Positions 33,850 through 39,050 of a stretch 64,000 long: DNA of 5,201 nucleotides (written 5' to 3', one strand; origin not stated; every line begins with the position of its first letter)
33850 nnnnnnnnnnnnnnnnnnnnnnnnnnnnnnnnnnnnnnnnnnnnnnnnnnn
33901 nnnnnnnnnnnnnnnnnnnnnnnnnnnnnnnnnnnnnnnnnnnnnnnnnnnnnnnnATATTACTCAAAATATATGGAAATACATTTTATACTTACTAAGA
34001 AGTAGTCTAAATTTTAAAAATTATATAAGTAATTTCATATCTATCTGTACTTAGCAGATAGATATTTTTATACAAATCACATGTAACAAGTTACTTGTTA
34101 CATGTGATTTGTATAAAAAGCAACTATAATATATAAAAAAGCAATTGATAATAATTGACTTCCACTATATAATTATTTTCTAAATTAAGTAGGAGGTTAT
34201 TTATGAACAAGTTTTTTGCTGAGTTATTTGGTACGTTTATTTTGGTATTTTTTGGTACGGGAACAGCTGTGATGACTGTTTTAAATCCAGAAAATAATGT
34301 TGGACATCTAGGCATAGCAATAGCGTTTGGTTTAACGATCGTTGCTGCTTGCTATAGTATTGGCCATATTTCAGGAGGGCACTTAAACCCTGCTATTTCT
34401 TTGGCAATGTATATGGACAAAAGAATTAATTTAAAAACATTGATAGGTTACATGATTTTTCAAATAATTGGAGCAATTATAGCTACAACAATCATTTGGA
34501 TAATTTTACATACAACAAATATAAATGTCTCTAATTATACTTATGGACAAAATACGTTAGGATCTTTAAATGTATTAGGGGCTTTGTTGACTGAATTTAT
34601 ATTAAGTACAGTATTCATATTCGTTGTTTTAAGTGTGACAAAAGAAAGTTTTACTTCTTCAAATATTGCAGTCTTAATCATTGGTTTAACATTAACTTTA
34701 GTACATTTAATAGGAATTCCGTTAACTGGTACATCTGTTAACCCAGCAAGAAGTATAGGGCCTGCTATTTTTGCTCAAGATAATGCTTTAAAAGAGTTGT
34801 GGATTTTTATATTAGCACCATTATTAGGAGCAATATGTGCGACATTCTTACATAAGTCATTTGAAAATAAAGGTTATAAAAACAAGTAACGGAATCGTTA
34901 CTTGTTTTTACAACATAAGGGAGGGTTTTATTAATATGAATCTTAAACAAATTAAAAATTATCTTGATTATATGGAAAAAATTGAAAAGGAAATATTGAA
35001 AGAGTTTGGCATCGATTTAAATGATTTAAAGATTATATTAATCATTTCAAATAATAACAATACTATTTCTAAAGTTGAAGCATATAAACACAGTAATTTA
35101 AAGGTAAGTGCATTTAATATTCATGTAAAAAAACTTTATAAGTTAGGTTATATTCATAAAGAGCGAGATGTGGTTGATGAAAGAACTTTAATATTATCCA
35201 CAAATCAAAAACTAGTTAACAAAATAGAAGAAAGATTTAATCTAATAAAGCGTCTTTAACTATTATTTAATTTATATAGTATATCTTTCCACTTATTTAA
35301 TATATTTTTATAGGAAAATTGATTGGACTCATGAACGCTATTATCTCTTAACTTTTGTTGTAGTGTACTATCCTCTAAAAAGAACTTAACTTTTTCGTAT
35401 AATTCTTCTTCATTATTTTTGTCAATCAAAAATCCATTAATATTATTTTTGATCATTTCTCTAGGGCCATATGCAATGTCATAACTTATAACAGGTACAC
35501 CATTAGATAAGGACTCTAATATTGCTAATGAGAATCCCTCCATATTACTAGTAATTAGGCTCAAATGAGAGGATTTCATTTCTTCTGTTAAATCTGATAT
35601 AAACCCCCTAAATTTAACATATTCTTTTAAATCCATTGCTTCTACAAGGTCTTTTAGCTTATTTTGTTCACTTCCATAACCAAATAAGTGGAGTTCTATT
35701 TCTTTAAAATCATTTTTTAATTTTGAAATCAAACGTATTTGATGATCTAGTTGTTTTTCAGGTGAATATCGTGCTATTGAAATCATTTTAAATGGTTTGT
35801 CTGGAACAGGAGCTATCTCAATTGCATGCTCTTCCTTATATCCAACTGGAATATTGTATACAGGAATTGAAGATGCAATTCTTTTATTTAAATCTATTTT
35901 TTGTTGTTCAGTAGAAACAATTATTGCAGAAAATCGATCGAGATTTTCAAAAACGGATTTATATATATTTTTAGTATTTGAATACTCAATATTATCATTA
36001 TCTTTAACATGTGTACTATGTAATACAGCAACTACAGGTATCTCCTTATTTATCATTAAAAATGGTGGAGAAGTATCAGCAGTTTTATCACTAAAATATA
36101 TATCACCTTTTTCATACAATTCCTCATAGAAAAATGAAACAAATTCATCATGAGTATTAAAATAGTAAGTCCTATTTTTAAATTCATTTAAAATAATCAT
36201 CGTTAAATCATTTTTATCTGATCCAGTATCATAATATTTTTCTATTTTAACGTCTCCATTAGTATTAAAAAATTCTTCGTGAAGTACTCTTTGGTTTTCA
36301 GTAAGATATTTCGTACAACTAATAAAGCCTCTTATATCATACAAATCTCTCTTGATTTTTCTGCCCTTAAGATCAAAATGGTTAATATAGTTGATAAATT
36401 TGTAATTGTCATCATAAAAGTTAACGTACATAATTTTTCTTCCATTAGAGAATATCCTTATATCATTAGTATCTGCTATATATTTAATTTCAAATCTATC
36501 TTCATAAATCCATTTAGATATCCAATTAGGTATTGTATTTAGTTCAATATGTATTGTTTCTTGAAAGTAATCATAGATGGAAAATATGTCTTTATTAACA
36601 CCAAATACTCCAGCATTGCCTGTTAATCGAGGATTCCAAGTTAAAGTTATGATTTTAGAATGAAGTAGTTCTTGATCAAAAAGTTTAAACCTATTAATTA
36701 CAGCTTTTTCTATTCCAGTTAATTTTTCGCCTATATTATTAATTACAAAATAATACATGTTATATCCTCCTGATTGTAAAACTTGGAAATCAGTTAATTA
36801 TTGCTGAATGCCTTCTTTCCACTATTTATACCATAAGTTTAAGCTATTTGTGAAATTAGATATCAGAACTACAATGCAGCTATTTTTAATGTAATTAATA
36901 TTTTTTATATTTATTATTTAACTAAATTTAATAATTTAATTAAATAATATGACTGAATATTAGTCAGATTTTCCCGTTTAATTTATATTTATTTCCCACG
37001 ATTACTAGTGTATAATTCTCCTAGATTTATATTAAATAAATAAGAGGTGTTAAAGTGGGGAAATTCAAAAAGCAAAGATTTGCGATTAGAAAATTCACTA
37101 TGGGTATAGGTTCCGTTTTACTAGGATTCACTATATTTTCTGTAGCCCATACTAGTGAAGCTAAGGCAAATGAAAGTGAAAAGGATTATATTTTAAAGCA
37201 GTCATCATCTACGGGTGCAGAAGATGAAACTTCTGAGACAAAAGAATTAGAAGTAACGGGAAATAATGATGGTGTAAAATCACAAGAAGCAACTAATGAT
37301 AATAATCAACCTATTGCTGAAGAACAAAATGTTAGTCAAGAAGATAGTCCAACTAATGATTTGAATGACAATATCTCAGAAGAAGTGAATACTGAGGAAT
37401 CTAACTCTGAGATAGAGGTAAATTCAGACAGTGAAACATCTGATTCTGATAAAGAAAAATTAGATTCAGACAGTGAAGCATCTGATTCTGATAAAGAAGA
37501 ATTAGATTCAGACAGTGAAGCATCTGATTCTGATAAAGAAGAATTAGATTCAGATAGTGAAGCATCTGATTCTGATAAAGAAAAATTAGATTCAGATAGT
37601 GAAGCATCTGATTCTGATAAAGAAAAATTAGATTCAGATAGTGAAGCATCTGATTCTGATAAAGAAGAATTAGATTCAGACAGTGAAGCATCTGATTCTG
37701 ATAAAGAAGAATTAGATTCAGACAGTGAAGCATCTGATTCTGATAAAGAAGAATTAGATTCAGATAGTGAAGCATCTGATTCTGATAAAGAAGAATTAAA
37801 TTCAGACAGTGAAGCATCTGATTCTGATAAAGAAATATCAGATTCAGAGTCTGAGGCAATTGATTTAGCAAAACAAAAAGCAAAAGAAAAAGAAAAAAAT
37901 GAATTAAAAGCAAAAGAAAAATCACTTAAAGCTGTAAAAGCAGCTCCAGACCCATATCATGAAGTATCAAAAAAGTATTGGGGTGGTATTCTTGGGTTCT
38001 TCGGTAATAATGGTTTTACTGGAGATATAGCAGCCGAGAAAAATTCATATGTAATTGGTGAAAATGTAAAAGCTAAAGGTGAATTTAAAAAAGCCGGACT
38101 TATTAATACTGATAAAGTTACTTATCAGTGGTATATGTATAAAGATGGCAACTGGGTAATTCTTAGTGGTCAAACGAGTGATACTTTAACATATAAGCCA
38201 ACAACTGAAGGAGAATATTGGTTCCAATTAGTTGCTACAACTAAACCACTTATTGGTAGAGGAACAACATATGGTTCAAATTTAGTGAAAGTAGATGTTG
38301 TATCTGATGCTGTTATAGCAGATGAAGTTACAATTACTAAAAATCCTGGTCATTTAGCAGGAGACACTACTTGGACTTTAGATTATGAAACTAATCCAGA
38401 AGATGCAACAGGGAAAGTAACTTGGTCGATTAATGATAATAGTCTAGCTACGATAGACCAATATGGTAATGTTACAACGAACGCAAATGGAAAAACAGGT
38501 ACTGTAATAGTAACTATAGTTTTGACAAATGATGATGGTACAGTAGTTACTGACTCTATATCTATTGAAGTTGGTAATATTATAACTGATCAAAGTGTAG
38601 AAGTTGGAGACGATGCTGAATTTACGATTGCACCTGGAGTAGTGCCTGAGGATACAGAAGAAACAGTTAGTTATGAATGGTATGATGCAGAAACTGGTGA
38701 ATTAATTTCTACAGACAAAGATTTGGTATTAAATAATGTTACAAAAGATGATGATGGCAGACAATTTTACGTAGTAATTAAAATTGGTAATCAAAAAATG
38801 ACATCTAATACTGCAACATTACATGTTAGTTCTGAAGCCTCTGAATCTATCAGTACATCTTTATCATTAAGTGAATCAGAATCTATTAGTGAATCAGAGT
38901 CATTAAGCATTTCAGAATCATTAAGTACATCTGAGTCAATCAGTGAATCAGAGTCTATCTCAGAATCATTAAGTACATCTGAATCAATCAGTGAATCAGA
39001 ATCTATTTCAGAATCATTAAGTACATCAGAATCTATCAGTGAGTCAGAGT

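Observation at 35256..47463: Hybrid adhesin locus: YSIRK-signal/LPXTG serine-rich-repeat protein flanked by SdgB-like, GtfA and GtfB glycosyltransferases but no accessory Sec system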

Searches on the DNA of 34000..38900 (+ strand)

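Call 15: search_dna_similar(query=window:34000-38900:+, collection=plasmids, mode=near, max_rows=20)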
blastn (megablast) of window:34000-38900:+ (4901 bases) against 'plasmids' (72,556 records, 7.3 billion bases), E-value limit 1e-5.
No match.

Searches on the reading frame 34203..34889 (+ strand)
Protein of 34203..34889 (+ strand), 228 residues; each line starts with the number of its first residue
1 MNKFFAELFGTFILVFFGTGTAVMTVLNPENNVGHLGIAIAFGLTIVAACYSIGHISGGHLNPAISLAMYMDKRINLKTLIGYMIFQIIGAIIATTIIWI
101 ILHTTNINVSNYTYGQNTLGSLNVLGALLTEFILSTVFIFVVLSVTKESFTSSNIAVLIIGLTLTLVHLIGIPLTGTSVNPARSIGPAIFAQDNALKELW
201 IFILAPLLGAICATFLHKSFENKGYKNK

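Call 14: search_protein_families(library=ncbifam, proteins=[window:34203-34889:+], max_evalue=0.00001)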
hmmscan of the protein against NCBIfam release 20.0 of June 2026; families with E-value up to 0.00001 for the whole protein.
window:34203-34889:+ (228 aa): 4 families
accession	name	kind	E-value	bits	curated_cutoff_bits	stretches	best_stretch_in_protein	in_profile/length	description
NF003838.0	PRK05420.1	equivalog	6.4e-64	215.6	256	1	1-222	2-228/231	aquaporin Z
TIGR00861.1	MIP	subfamily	2e-52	178.2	171.25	1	6-216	1-223/224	MIP family channel protein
NF043012.1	LacAcidTportLarD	equivalog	7.2e-14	51.8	390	1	2-219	2-233/237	D/L-lactic acid transporter LarD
NF045553.1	AquGlycerPorinGla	equivalog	4.2e-12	45.8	400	1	2-111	7-118/290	aquaglyceroporin Gla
